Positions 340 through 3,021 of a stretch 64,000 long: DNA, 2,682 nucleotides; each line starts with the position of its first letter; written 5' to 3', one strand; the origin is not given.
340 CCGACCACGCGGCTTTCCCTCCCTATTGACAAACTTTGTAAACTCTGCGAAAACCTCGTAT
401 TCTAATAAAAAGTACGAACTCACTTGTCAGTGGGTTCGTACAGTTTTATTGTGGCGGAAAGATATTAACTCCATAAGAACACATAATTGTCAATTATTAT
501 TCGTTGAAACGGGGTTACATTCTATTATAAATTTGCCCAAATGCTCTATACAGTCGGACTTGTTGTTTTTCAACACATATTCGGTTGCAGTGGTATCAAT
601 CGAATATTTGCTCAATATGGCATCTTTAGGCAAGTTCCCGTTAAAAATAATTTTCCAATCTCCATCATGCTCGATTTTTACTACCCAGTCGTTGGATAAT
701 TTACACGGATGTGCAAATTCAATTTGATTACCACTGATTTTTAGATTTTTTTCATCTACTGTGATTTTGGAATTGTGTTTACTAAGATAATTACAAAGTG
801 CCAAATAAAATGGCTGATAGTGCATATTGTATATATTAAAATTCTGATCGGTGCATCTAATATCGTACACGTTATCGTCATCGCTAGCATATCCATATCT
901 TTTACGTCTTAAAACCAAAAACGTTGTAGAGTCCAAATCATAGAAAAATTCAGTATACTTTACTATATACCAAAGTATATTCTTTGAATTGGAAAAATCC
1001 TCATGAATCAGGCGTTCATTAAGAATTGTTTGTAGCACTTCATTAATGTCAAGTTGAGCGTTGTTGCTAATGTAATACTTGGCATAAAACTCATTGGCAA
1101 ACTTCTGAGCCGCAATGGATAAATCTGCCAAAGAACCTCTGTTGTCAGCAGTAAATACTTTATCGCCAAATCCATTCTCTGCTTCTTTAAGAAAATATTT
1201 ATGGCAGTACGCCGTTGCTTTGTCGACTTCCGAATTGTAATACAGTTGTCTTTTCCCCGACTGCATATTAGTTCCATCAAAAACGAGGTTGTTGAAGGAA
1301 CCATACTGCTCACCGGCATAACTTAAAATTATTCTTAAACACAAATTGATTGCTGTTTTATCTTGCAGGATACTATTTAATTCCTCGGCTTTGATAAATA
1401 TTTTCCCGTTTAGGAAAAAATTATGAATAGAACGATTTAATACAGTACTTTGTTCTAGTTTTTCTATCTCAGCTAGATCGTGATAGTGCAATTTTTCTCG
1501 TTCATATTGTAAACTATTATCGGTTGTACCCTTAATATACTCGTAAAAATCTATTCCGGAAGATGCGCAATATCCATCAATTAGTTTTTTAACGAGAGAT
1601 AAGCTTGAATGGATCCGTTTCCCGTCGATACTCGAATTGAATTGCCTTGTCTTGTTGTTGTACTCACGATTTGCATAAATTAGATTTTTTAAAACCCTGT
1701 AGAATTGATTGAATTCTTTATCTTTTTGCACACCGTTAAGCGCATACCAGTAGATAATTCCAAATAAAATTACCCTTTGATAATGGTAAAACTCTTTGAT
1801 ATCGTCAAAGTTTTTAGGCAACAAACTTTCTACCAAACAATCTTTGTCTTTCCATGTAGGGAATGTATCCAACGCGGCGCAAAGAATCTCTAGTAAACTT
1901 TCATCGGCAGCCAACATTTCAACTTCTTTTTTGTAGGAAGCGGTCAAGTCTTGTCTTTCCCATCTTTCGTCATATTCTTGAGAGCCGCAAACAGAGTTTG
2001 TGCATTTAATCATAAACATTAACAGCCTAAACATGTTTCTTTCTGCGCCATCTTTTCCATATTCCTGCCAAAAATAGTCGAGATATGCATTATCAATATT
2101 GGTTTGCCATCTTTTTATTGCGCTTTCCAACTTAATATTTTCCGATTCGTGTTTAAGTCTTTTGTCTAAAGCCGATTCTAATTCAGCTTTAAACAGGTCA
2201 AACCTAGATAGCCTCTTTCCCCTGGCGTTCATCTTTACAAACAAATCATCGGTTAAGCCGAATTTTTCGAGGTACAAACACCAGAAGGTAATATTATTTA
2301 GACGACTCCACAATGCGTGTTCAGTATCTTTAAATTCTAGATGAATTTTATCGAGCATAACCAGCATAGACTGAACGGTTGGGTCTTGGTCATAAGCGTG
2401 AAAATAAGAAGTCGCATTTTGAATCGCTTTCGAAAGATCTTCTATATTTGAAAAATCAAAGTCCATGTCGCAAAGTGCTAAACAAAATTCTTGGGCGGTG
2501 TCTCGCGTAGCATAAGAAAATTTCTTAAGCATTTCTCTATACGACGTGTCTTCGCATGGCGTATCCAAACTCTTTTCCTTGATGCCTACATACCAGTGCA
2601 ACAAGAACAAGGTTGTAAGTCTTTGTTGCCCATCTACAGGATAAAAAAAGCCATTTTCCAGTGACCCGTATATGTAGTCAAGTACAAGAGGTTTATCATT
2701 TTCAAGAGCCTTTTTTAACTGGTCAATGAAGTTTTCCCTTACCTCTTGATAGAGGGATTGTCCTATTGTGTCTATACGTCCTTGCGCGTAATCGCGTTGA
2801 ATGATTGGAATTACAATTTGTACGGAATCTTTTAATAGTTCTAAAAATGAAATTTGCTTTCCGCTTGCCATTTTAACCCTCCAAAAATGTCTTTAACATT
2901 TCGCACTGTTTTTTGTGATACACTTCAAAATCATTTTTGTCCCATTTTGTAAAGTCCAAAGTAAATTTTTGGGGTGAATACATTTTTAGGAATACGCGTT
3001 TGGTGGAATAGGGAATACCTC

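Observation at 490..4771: Two translationally coupled DUF262 proteins (GmrSD-like enzyme plus a DUF262-only partner) in an AT-rich island next to tRNA-Ser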

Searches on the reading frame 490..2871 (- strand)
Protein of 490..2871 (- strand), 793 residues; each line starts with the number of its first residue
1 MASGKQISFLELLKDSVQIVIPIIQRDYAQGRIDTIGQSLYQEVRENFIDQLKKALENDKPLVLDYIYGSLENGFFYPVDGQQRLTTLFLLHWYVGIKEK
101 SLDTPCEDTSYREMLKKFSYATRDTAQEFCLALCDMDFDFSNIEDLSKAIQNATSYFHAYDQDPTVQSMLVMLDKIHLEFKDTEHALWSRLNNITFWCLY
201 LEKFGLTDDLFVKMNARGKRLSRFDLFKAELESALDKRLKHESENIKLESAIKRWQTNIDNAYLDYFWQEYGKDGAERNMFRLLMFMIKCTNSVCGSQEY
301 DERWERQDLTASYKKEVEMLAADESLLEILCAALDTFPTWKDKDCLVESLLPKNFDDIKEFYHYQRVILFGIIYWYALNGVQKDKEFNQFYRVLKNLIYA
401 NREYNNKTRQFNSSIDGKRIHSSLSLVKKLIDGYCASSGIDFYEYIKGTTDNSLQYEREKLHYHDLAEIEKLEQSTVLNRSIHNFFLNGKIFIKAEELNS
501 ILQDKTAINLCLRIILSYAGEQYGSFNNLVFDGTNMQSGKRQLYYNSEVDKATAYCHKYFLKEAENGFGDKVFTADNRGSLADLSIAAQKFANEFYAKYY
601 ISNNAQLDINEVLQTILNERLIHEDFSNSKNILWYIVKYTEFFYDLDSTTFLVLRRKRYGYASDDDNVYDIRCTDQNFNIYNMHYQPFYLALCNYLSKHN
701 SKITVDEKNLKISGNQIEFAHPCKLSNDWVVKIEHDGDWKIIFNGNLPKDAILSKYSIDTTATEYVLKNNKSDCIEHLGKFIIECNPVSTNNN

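Call 4: search_protein_families(library=pfam, proteins=[window:490-2871:-], max_evalue=1)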
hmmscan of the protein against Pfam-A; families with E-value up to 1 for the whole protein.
window:490-2871:- (793 aa): 3 families
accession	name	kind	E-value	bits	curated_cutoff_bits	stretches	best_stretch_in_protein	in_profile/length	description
PF03235.19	GmrSD_N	-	1.1e-21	78.3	33.2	1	11-231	3-198/199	GmrSD restriction endonuclease, N-terminal domain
PF11782.13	DUF3319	-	0.036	14.5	25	1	405-439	15-49/89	Protein of unknown function (DUF3319)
PF13747.11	DUF4164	-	0.095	13.6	27.2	0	230-256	19-45/89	Domain of unknown function (DUF4164)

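Call 5: search_protein_families(library=padloc, proteins=[window:490-2871:-], max_evalue=1)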
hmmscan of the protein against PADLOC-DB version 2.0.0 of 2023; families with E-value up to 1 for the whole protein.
window:490-2871:- (793 aa): 2 families
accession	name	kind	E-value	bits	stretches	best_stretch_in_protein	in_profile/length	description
PDLC04155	HEC-06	-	2.3e-08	31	1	10-294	13-298/562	-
PDLC04154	HEC-06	-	2.9e-08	30.9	2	5-92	10-89/569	-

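Call 6: search_protein_families(library=ncbifam, proteins=[window:490-2871:-], max_evalue=1)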
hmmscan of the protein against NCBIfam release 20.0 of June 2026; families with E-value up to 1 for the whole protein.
window:490-2871:- (793 aa): 0 families

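Call 11: find_homologous_proteins(query=window:490-2871:-)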
Query window:490-2871:- (793 aa): 7686 proteins with E <= 0.001 among 8000 candidates; the best 120 are listed.
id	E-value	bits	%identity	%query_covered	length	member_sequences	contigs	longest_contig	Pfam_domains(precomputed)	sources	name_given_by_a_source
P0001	0.0e+0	1821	100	100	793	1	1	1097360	PF03235.20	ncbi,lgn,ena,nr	ncbi:MAG: DUF262 domain-containing protein [Clostridiales bacterium]|nr:DUF262 domain-containing pro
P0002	0.0e+0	1057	61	99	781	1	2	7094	PF03235.20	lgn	-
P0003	0.0e+0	1055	60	99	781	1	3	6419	PF03235.20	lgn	-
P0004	0.0e+0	1054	60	99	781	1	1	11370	PF03235.20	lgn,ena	-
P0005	9.5e-254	863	52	99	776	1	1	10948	PF03235.20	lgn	-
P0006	2.6e-239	815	51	99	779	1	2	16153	PF03235.20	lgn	-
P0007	2.1e-237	809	50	99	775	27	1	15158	PF03235.20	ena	-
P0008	1.4e-235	803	52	99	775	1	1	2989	PF03235.20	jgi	-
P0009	3.8e-233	794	51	99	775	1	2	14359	PF03235.20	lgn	-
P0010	4.9e-233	794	50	99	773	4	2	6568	PF03235.20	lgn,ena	-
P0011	9.5e-233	793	50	99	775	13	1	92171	PF03235.20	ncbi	-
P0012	1.5e-232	793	50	99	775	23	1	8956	PF03235.20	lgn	-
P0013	2.9e-230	785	49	99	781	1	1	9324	PF03235.20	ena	-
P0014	1.1e-227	776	50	99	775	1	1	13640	PF03235.20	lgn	-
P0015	3.6e-223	761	47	98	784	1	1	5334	PF03235.20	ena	-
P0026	8.8e-189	648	44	98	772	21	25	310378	PF03235.20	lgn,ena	-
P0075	8.8e-90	320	34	98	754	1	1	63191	PF03235.20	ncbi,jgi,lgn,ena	ncbi:MAG: DUF262 domain-containing protein [Bacillota bacterium]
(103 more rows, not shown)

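Call 18: find_related_loci(query=A1, collection=genome_contigs, flank=6000)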
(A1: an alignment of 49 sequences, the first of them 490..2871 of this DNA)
Query A1 (793 aa) in genome_contigs; peptide patterns used: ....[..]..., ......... (x = any residue, [..] = any of these).
600 stretches matched a pattern (row limit reached: there are more); 138 encode a relative of the query (tblastn E <= 1e-3); the best 80 are kept; 80 distinct loci.
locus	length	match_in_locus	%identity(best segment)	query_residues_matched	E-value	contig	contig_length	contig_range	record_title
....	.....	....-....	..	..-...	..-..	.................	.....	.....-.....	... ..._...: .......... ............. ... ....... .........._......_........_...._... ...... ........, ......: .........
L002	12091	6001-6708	43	18-269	2e-57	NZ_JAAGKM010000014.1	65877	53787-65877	Empedobacter falsenii strain Q1655 NODE_14_length_65877_cov_23.591300, whole genome shotgun sequence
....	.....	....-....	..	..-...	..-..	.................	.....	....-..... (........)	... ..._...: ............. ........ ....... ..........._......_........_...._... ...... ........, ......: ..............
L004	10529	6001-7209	34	4-398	1e-54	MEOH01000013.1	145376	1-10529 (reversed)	MAG: Bacteroidetes bacterium GWF2_38_335 gwf2_scaffold_292, whole genome shotgun sequence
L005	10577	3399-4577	33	4-398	1e-53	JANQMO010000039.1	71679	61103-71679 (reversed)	MAG: Chlorobium sp. isolate PL25b_bin.21 k99_2772329, whole genome shotgun sequence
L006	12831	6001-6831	42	5-269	4e-53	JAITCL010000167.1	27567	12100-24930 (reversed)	MAG: Treponema sp. isolate Nl494_bin32 k119_1022076, whole genome shotgun sequence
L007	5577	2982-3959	36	8-346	1e-52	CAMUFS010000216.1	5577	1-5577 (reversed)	MAG TPA_asm: uncultured Clostridia bacterium isolate SRR14038243_bin.47_metawrap_v1.3_MAG genome assembly, contig: NODE.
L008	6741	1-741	41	21-268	5e-52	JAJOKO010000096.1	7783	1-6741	MAG: Desulfotomaculum sp. isolate MAG-1580 c_000000000129, whole genome shotgun sequence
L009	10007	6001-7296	32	4-446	4e-52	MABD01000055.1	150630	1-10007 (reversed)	Gammaproteobacteria bacterium 45_16_T64 BD02T64_scaffold_93, whole genome shotgun sequence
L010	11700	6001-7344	32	18-442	6e-50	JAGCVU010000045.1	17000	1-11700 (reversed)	MAG: Bacteroidales bacterium isolate RGIG10168 Yak_Rumen-4__c337834, whole genome shotgun sequence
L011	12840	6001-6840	40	6-275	7e-50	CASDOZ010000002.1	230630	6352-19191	uncultured Bacteroidales bacterium isolate B9_L1_334334_idba_bin.10 genome assembly, contig: B9_L1_334334_idba_bin.10.fa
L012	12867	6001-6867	39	1-268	3e-49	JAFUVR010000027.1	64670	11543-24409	MAG: Bacteroidales bacterium isolate RGIG4868 Roe_deer_Rumen-1__c105236, whole genome shotgun sequence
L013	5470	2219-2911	45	18-268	3e-49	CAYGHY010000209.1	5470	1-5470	MAG TPA_asm: uncultured Oscillospiraceae bacterium isolate ERP113451_co2_28 genome assembly, contig: NODE_12292_length_5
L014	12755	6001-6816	37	19-301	2e-48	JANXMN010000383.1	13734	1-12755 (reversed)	MAG: Hymenobacter sp. isolate 337R_concoct_266_sub 337R_k141_1189975, whole genome shotgun sequence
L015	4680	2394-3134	43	18-267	1e-47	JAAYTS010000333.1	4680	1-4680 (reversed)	MAG: Clostridium sp. isolate AS24abBPME_67 22646_AS24, whole genome shotgun sequence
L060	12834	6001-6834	37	3-272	1e-41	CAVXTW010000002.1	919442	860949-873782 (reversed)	MAG: uncultured delta proteobacterium isolate MFD04935.bin.2.27 genome assembly, contig: contig_1339, whole genome shotg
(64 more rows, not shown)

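Call 19: find_encoding_contigs(protein=P0011, flank=6000, max_places=3)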
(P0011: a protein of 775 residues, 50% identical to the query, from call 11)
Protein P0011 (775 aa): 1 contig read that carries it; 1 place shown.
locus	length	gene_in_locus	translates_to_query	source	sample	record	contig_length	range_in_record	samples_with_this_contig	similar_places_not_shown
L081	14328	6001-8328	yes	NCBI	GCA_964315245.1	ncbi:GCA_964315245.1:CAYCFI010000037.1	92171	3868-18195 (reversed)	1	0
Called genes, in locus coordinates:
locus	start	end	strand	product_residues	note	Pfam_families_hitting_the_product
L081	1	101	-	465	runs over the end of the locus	PF28494:GlyRS_ins_1 (weak), PF00587:tRNA-synt_2b, PF03129:HGTP_anticodon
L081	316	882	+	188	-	PF08207:EFP_N, PF01132:EFP, PF09285:Elong-fact-P_C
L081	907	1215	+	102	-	-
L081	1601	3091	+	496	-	PF11074:DUF2779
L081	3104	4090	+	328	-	PF13280:WYL, PF25583:WCX (weak)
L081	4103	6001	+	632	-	PF03235:GmrSD_N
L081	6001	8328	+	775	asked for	PF03235:GmrSD_N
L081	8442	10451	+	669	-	PF00004:AAA, PF17866:AAA_lid_6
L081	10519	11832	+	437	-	PF13191:AAA_16 (faint), PF00004:AAA, PF17862:AAA_lid_3 (weak), PF01434:Peptidase_M41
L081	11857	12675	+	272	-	-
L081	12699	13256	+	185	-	PF00574:CLP_protease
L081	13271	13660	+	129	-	-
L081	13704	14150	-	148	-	-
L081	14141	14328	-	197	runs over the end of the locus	-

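Call 20: find_encoding_contigs(protein=P0026, flank=6000, max_places=3)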
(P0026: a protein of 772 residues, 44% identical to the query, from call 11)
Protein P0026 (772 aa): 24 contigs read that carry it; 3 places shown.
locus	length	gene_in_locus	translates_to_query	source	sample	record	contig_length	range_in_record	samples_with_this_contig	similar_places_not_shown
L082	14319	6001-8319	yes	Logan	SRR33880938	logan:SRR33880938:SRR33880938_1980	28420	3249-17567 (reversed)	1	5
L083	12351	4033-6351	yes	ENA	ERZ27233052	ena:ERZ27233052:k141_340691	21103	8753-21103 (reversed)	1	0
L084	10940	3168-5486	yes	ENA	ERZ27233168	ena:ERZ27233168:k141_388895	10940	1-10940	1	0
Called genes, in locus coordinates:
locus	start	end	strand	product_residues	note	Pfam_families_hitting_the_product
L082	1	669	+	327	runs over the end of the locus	PF13280:WYL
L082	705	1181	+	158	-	-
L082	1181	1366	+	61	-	-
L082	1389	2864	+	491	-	PF11074:DUF2779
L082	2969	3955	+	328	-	PF13280:WYL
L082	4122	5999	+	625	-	PF03235:GmrSD_N, PF07510:GmrSD_C (weak)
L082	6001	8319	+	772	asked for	PF03235:GmrSD_N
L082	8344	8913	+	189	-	-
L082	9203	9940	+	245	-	-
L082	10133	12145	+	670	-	PF00004:AAA, PF17866:AAA_lid_6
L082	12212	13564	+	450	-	PF00004:AAA, PF17862:AAA_lid_3 (weak), PF01434:Peptidase_M41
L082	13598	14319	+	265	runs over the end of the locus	-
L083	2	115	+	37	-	?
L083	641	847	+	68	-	PF13443:HTH_26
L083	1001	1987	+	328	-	PF13280:WYL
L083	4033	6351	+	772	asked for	PF03235:GmrSD_N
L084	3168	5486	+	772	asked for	PF03235:GmrSD_N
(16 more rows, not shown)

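Call 21: find_encoding_contigs(protein=P0075, flank=6000, max_places=3)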
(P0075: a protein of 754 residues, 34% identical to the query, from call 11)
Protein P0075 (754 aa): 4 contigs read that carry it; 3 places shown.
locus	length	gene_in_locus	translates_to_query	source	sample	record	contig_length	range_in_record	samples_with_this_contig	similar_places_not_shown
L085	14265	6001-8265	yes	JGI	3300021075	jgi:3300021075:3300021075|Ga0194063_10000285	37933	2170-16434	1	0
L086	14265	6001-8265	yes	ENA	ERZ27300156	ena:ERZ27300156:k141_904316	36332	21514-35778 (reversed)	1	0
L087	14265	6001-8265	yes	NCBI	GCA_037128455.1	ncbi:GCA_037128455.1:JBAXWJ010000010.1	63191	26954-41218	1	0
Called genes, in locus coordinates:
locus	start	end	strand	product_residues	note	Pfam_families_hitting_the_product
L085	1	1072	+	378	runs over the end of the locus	PF00278:Orn_DAP_Arg_deC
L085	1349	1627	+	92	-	-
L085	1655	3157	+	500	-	PF02384:N6_Mtase, PF07669:Eco57I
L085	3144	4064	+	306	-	PF17728:BsuBI_PstI_RE_N, PF06616:BsuBI_PstI_RE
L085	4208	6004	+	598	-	PF03235:GmrSD_N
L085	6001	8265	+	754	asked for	PF03235:GmrSD_N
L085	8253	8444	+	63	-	-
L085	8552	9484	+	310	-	PF05066:HARE-HTH (weak)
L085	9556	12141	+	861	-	PF12161:HsdM_N, PF02384:N6_Mtase, PF07669:Eco57I (weak)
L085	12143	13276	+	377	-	PF01420:Methylase_S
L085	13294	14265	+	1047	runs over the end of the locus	PF04313:HSDR_N, PF04851:ResIII, PF00270:DEAD (weak), PF18766:SWI2_SNF2, PF22679:T1R_D3-like, PF12008:EcoR124_C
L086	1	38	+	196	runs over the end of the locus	?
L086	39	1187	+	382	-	PF00278:Orn_DAP_Arg_deC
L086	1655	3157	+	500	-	PF02384:N6_Mtase, PF07669:Eco57I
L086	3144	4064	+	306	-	PF17728:BsuBI_PstI_RE_N, PF06616:BsuBI_PstI_RE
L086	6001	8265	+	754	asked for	PF03235:GmrSD_N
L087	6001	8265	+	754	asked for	PF03235:GmrSD_N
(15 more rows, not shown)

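Call 24: search_solved_structures(query=A1, max_evalue=1)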
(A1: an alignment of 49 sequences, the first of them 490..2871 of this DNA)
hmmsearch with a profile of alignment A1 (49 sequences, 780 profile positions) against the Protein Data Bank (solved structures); distinct sequences matched with E-value up to 1: 5.
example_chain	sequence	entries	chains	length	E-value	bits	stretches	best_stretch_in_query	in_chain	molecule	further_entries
6jiv_D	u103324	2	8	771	0.094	14.4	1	76-95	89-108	SspE protein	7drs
4dwp_A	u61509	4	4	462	0.34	12.5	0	569-654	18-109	Protelomerase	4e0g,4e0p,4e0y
4e0j_A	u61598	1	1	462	0.34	12.5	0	569-654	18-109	Protelomerase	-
4e0z_A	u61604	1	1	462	0.36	12.4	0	569-654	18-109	Protelomerase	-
4e10_A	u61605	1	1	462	0.4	12.3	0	569-654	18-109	Protelomerase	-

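Call 26: predict_structure(alignment_id=A1)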
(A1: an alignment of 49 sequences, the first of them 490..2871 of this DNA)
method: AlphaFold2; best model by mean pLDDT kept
length: 793 residues; sequences in the alignment: 49
mean_pLDDT: 90.9   pTM: 0.74
mean pLDDT of the five models: 90.9, 90.6, 89.8, 89.5, 89.2
residues with pLDDT >= 90: 605; 70-90: 148; 50-70: 24; < 50: 16
segments of 3 or more residues with pLDDT < 50: 210-212, 214-218, 789-793
pLDDT, mean of each block of 10 residues (from residue 1): 84 93 67 69 87 95 89 87 93 95 89 94 85 93 92 92 90 95 93 93 57 50 88 94 94 92 92 91 95 82 88 92 95 96 94 85 95 95 90 96 91 93 95 90 96 95 97 95 95 97 97 98 96 91 93 95 88 92 97 98 95 98 96 98 96 87 86 95 97 97 96 95 96 96 93 92 92 96 76 37
secondary structure, 60 per line:
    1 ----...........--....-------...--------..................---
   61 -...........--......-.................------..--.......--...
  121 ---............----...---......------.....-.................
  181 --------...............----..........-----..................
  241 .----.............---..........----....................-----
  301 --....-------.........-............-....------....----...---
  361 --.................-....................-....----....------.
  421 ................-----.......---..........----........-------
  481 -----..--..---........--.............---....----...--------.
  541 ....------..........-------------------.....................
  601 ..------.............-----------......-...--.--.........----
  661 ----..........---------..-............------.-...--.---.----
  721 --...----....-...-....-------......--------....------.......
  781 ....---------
elements in order (helices of 4 or more, strands of 3 or more residues): E5-8 H9-15 E18-21 H40-57 E62-72 E75-80 H82-98 H111-115 E118-120 H124-135 H146-151 H158-162 H164-180 H189-193 E194-200 H208-217 H223-241 H246-258 H262-271 H276-295 H303-306 H314-322 H324-335 H337-340 H347-350 H363-379 H381-400 E402-405 E410-413 H420-436 H442-448 H452-461 H466-473 H495-502 H505-517 H521-524 E540-544 E551-560 H580-602 H609-621 H633-638 E648-656 E665-674 H687-698 E723-725 E730-733 E739-742 H750-755 E764-767 H774-784

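Call 30: fold_search(model_id=the predicted structure, library=pdb)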
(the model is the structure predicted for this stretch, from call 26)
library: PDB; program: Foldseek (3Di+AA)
matches with E <= 10: 50; with E <= 0.001: 2
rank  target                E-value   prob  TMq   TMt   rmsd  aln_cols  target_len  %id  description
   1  9jfl_A                3.2e-05  1.00  0.21  0.26  16.0       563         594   13  Molecular basis of the phosphorothioation-sensing antiphage defence system DndBCDE-DndI (released 2024-12-11)
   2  9jfl_B                4.3e-05  1.00  0.19  0.24  16.3       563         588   15  Molecular basis of the phosphorothioation-sensing antiphage defence system DndBCDE-DndI (released 2024-12-11)
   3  5uj7_D                7.3e-01  0.04  0.07  0.11  21.5       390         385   11  Structure of the active form of human Origin Recognition Complex ATPase motor module, complex subunitS 1, 4, 5 (released 2017-02-08)
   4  5uj7_C                1.5e+00  0.04  0.08  0.13  21.7       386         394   12  Structure of the active form of human Origin Recognition Complex ATPase motor module, complex subunitS 1, 4, 5 (released 2017-02-08)
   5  7moq_B                1.7e+00  0.02  0.08  0.03  31.9       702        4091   11  The structure of the Tetrahymena thermophila outer dynein arm on doublet microtubule (released 2021-07-14)
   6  7uzq_K                2.7e+00  0.04  0.09  0.15  20.3       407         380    9  Local refinement of RhAG-RhCE-ANK1(AR1-5), from consensus refinement of all classes (released 2022-07-20)
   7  7ol9_A                2.7e+00  0.03  0.06  0.16  22.7       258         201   12  Crystal structure of C-terminally truncated Bacillus subtilis nucleoid occlusion protein (Noc) complexed to the Noc-bi (released 2022-03-09)
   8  3b9w                  2.9e+00  0.04  0.08  0.16  21.6       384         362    8  The 1.3 A resolution structure of Nitrosomonas europaea Rh50 and mechanistic implications for NH3 transport by Rhesus fa (released 2007-11-20)
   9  3b9y                  3.2e+00  0.04  0.08  0.15  21.7       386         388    8  Crystal structure of the Nitrosomonas europaea Rh protein (released 2007-12-18)
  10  6wou_A                3.5e+00  0.01  0.07  0.03  28.3       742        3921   10  Cryo-EM structure of recombinant mouse Ryanodine Receptor type 2 mutant R176Q in complex with FKBP12.6 in nanodisc (released 2020-08-05)
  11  7tjh_I                4.0e+00  0.02  0.06  0.09  24.2       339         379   11  S. cerevisiae ORC bound to 84 bp ARS1 DNA and Cdc6 (state 1) with flexible Orc6 N-terminal domain (released 2022-10-05)
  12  9jxi_A                4.0e+00  0.02  0.07  0.09  22.7       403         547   11  Cryo-EM structure of human XPR1 with InsP8 in an 'arch-like' intermediate state of the SPX domain (released 2025-08-27)
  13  5lzr_A                4.1e+00  0.01  0.08  0.08  27.8       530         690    8  Crystal structure of Thermotoga maritima sodium pumping membrane integral pyrophosphatase in complex with tungstate an (released 2016-12-14)
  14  5vox_e                4.3e+00  0.05  0.09  0.21  14.7       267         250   12  Yeast V-ATPase in complex with Legionella pneumophila effector SidK (rotational state 1) (released 2017-06-21)
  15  7jpo_D                4.5e+00  0.01  0.08  0.12  21.7       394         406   12  ORC-O1AAA: Human Origin Recognition Complex (ORC) with dynamic/unresolved ORC2 WH (released 2020-09-02)
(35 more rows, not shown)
